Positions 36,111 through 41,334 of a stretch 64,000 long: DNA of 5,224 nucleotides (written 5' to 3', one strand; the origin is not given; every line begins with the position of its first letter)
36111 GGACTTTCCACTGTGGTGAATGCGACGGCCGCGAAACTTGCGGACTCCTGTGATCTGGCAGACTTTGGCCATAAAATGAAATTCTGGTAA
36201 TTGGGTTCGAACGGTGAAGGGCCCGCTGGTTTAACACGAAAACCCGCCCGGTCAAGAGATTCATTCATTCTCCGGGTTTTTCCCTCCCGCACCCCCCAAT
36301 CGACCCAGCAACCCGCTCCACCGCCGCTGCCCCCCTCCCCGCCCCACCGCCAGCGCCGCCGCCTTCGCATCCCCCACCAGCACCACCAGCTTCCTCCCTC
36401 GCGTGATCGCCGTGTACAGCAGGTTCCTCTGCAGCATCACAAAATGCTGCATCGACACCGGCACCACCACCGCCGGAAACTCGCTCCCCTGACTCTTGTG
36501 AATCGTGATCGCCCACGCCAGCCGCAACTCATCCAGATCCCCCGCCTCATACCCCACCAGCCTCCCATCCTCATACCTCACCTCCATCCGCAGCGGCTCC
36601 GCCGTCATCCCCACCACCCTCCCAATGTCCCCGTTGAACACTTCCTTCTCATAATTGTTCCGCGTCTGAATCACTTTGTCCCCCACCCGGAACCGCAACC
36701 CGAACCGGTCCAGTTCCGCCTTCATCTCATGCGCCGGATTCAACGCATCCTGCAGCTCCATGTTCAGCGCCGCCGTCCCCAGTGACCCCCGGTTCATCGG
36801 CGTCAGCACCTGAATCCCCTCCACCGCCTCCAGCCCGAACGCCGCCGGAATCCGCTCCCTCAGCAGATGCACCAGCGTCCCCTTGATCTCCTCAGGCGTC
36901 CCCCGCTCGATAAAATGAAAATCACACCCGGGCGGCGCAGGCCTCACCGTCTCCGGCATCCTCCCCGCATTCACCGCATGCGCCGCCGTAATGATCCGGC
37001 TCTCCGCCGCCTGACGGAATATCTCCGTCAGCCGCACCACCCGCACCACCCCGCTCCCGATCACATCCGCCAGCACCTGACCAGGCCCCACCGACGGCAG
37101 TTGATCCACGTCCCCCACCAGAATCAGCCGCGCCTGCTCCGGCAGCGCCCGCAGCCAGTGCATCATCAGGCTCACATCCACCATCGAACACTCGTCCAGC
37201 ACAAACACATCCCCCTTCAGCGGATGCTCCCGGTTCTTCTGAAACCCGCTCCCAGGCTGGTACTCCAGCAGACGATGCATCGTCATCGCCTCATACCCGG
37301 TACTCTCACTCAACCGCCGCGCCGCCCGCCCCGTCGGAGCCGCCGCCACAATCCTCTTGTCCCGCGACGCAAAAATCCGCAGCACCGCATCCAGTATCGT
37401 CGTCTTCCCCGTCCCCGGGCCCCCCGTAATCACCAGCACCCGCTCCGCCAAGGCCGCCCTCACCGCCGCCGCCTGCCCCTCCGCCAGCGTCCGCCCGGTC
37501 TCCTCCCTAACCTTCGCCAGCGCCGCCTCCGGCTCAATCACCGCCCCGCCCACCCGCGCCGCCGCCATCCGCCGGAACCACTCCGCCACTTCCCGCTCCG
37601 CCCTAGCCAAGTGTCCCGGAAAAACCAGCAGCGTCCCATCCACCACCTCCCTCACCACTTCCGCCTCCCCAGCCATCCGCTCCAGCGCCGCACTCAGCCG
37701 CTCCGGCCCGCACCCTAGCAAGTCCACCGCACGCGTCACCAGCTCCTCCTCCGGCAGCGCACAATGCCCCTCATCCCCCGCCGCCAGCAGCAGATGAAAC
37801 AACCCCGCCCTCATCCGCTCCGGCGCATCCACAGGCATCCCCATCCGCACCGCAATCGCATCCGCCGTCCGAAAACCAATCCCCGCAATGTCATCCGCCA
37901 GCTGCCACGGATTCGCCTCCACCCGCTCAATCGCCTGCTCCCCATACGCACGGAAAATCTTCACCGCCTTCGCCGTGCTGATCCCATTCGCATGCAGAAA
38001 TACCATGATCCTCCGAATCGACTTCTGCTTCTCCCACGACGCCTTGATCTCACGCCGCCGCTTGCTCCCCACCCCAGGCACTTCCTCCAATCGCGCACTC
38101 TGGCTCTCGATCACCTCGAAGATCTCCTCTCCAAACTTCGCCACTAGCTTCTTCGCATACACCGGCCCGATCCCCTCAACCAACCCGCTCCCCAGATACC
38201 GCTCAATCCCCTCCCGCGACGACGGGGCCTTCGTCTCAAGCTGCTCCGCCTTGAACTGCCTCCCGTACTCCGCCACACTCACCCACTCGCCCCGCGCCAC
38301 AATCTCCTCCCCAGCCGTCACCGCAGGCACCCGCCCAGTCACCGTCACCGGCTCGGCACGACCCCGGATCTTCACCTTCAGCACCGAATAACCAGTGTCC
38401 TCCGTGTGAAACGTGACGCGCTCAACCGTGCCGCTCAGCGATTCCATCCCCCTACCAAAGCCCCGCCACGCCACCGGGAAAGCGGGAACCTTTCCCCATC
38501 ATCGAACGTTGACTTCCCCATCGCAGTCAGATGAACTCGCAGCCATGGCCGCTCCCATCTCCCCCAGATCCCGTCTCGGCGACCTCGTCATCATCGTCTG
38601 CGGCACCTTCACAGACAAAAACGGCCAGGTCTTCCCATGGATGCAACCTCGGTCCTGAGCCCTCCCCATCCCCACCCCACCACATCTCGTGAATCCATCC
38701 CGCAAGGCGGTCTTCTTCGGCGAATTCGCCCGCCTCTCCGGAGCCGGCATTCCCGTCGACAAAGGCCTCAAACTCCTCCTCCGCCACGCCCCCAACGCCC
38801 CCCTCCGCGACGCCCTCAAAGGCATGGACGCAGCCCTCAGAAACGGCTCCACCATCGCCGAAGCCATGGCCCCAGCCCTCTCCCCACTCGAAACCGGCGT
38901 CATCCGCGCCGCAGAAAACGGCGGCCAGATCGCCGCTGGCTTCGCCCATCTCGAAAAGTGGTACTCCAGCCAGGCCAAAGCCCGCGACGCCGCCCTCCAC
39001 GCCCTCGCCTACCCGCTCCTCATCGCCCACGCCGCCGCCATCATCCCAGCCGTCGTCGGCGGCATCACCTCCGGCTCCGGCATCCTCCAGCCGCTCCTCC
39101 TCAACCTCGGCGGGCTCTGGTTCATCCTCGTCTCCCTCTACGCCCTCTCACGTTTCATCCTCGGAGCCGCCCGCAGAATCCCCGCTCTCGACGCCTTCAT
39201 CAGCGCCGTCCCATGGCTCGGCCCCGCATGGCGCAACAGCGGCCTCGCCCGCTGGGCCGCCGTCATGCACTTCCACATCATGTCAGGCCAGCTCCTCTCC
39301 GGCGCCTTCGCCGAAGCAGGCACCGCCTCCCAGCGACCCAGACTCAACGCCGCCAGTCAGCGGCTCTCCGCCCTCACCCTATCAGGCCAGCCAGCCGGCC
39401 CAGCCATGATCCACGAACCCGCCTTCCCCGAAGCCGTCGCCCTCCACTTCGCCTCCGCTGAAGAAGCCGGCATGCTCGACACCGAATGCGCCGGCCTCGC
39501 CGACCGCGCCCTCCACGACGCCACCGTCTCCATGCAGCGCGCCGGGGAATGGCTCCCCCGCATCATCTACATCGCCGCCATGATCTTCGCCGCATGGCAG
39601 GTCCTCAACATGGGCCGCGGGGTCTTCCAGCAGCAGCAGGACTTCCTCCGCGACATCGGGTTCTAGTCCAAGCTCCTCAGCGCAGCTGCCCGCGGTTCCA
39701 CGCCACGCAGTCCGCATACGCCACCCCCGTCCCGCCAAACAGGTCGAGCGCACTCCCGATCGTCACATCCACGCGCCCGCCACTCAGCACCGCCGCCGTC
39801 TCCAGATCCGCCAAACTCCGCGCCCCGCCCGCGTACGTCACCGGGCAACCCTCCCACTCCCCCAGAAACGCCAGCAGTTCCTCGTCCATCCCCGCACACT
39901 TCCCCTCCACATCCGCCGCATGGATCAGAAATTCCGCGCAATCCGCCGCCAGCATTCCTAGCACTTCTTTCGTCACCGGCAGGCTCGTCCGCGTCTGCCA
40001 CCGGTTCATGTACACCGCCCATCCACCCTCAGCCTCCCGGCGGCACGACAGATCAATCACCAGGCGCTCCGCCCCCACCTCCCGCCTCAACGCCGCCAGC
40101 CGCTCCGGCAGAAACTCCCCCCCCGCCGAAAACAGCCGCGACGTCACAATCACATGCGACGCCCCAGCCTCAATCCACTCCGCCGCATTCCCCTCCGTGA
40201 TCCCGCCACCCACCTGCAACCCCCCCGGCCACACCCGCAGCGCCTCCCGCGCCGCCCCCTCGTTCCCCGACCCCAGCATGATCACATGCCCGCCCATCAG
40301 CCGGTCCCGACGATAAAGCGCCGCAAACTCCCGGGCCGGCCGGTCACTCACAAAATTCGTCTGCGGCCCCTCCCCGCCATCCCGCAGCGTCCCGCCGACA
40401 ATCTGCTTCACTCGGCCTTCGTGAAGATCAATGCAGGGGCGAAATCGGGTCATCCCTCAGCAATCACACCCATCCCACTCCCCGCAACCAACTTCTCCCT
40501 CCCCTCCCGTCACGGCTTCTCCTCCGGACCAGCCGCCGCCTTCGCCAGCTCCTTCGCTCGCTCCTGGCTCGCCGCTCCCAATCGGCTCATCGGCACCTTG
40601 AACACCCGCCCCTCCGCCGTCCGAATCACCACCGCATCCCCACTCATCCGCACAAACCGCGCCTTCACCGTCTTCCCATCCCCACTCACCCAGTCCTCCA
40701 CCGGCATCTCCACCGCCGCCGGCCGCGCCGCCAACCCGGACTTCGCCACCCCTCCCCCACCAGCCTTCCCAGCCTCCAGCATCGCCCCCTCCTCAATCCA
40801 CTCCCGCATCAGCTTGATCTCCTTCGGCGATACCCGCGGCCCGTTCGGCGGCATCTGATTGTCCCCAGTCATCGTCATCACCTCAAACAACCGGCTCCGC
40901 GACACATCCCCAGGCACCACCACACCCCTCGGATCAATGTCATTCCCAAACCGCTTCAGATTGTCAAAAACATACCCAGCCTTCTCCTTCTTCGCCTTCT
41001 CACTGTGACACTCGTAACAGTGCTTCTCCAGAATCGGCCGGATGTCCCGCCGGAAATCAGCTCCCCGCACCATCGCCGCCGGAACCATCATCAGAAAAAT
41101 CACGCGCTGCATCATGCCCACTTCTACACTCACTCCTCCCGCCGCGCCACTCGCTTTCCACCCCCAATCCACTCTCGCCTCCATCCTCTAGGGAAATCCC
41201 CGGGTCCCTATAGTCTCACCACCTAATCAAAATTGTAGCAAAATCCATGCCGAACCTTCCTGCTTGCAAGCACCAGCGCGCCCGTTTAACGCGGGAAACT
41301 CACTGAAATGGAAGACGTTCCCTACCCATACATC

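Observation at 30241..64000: Extreme orientation-independent strand asymmetry at synonymous sites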

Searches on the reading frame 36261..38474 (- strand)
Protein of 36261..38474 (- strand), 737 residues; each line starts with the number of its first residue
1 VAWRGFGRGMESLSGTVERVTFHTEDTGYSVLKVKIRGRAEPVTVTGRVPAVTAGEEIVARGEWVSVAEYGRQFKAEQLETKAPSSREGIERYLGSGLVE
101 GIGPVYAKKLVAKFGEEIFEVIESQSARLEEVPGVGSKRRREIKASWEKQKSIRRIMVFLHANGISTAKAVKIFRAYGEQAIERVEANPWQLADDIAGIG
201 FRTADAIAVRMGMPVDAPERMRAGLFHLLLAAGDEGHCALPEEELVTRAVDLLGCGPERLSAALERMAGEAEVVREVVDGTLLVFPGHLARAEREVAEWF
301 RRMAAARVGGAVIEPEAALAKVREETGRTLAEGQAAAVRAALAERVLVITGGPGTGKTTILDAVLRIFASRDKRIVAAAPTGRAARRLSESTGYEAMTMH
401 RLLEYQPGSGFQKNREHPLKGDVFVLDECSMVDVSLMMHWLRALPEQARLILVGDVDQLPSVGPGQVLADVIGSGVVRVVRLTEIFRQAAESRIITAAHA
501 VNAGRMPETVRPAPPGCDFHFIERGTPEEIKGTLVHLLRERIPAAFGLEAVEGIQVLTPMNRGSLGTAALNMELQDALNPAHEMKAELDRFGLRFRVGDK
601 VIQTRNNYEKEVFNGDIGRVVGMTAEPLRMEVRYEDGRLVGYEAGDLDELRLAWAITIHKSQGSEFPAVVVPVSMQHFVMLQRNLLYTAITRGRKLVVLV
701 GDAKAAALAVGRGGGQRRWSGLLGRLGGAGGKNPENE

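Call 5: search_protein_families(library=pfam, proteins=[window:36261-38474:-])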
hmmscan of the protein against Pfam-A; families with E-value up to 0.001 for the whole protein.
window:36261-38474:- (737 aa): 13 families
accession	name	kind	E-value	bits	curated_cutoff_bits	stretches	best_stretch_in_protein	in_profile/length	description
PF13245.12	AAA_19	-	3.7e-44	150.6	25.1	1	334-464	1-134/134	AAA domain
PF13604.12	AAA_30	-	5e-44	150.8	27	1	330-510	2-177/191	AAA domain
PF14490.11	HHH_RecD2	-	2.1e-33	114.5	27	1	149-238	1-91/92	ATP-dependent RecD2 DNA helicase HHH domain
PF23139.1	OB_YrrC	-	1.4e-23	83.1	27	1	10-84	1-76/76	ATP-dependent DNA helicase YrrC, OB-fold domain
PF18335.7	SH3_13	-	1.3e-21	76.6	41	1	570-634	1-65/65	ATP-dependent RecD-like DNA helicase SH3 domain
PF13538.12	UvrD_C_2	-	3.5e-20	72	27.4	1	652-700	1-52/52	UvrD-like helicase C-terminal domain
PF01443.25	Viral_helicase1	-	1.5e-10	41.7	21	1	347-462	1-100/228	Viral superfamily 1 RNA helicase core domain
PF13086.12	AAA_11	-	3.3e-09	37.3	27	1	330-384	2-64/257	AAA domain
PF14520.12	HHH_5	-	2.1e-08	34.9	27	1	99-147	7-55/57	Helix-hairpin-helix domain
PF13555.12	AAA_29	-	6.2e-05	23.1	27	1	344-373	23-51/61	P-loop containing region of AAA domain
PF20720.3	nSTAND3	-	0.00039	20.6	27.2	1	337-377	10-50/155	Novel STAND NTPase 3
PF00580.27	UvrD-helicase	-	0.0004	20.6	23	0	333-390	4-63/271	UvrD/REP helicase N-terminal domain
PF00437.27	T2SSE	-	0.00072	18.8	24.9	0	339-377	135-175/370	Type II/IV secretion system protein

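Call 37: find_related_loci(query=window:36261-38474:-, collection=metagenome_contigs, flank=10000)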
Query window:36261-38474:- (737 aa) in metagenome_contigs; peptide patterns used: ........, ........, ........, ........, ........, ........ (x = any residue, [..] = any of these).
168 stretches matched a pattern; 36 encode a relative of the query (tblastn E <= 1e-3); 36 distinct loci.
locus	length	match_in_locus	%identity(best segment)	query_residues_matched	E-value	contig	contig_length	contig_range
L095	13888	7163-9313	78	10-726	0e+0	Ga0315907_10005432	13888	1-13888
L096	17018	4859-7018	69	6-726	0e+0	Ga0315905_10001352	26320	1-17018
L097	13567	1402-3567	54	11-728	0e+0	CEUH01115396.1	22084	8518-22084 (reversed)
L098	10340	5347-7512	54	11-728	0e+0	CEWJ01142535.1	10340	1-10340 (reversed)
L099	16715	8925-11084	54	11-726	0e+0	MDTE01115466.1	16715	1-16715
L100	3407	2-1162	99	351-737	0e+0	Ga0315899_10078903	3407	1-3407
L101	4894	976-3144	56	11-734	0e+0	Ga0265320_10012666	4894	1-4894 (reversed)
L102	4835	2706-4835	56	11-722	0e+0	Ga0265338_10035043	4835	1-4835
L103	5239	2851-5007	56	11-729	0e+0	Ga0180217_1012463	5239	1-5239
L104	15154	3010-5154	53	11-726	0e+0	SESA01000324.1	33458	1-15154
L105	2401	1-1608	68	201-737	0e+0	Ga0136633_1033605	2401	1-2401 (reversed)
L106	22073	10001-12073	47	10-710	0e+0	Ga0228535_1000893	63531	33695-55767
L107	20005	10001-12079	47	8-710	0e+0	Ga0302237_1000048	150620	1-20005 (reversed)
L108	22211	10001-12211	49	15-726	0e+0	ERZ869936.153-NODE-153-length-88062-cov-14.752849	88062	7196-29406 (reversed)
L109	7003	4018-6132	46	10-726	0e+0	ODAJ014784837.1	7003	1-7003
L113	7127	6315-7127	96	1-271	4e-163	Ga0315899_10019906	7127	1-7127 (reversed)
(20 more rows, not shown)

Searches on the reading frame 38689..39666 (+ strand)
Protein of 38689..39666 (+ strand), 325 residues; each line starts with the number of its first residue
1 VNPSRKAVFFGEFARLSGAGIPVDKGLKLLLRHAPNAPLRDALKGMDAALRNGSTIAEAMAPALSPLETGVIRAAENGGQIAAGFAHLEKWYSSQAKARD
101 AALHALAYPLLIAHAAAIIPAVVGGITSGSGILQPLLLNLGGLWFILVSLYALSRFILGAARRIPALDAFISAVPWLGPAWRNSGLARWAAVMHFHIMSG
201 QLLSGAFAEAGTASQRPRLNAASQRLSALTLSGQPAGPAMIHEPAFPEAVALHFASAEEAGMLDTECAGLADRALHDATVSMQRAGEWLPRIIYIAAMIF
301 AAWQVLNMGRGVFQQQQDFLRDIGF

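Call 5: search_protein_families(library=pfam, proteins=[window:38689-39666:+])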
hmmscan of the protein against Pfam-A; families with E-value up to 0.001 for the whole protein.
window:38689-39666:+ (325 aa): 1 family
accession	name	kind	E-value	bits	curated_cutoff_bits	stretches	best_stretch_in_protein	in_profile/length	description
PF00482.28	T2SSF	-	5e-23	81.9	25.2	1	10-126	2-122/125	Type II secretion system (T2SS), protein F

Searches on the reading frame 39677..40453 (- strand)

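Call 5: search_protein_families(library=pfam, proteins=[window:39677-40453:-])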
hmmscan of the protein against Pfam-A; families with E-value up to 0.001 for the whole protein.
window:39677-40453:- (258 aa): 1 family
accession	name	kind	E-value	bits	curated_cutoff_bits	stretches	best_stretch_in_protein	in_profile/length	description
PF00977.27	His_biosynth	-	1e-26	94.3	23.6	1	6-236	4-222/228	Histidine biosynthesis protein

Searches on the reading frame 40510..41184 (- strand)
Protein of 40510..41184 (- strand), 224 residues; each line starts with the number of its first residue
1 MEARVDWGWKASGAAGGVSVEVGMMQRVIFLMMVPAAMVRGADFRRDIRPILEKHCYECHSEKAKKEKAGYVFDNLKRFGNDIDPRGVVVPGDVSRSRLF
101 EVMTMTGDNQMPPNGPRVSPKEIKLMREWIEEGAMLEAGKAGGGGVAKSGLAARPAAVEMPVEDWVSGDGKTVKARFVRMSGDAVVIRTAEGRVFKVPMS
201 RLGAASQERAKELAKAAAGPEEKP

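Call 5: search_protein_families(library=pfam, proteins=[window:40510-41184:-])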
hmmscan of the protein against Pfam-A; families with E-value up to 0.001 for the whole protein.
window:40510-41184:- (224 aa): 3 families
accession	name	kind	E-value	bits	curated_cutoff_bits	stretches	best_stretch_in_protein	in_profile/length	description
PF07635.16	PSCyt1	-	7e-09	36.6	22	1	56-115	1-59/59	Planctomycete cytochrome C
PF13442.11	Cytochrome_CBB3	-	9.1e-05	23.2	27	1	48-130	6-68/68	Cytochrome C oxidase, cbb3-type, subunit III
PF22297.1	PccH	-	0.00095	19.7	24.4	0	44-74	2-31/133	PccH Cytochrome c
